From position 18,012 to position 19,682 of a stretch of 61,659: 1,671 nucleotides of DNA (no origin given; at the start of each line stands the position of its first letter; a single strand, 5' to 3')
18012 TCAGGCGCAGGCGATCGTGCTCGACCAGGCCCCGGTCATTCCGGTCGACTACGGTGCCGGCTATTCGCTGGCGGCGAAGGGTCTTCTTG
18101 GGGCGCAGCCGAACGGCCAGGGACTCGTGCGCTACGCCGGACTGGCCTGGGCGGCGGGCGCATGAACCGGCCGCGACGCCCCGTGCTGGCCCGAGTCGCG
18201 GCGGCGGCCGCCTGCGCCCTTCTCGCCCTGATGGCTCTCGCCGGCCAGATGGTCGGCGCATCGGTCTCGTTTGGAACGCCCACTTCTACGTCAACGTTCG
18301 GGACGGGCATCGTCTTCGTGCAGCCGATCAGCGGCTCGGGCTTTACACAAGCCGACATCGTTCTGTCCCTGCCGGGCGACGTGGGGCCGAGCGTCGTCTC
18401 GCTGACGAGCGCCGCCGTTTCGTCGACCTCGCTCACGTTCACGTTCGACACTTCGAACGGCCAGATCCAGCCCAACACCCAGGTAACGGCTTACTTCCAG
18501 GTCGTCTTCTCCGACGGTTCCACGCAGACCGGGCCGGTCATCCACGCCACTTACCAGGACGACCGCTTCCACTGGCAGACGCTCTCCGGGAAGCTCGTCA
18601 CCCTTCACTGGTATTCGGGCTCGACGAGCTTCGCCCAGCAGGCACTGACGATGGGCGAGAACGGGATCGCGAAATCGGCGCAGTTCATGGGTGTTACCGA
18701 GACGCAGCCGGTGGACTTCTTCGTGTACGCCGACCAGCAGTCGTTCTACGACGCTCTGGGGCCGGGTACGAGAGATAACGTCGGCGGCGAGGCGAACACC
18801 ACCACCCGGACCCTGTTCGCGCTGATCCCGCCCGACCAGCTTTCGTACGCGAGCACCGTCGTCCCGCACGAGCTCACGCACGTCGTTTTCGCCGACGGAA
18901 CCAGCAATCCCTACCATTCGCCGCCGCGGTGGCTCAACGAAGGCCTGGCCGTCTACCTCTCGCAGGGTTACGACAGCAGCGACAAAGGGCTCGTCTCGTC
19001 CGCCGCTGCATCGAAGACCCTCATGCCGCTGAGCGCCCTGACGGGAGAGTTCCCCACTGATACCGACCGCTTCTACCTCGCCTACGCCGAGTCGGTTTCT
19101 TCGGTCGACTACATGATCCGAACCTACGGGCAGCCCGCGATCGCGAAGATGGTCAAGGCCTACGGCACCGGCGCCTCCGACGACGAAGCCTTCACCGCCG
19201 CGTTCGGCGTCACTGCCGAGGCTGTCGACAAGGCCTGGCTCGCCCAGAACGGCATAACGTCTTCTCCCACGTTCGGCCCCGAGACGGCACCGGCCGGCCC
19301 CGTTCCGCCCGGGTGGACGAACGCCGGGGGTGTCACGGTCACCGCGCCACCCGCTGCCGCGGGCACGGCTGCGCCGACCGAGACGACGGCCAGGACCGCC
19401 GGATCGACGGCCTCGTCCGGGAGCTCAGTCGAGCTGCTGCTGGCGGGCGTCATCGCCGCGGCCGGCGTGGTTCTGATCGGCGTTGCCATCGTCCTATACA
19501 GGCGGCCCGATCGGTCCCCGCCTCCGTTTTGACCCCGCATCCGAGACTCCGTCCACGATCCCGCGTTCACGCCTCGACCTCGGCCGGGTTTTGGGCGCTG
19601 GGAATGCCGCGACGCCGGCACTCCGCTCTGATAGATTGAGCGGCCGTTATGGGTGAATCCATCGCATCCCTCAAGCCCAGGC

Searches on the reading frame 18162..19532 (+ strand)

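Call 45: search_protein_families(library=pfam, proteins=[window:18162-19532:+], max_evalue=0.01)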
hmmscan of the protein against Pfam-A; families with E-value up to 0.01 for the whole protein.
window:18162-19532:+ (456 aa): 1 family
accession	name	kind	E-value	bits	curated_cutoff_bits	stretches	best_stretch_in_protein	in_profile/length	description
PF13485.12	Peptidase_MA_2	-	2.9e-36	125.6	32.4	1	166-361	3-197/201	Peptidase MA superfamily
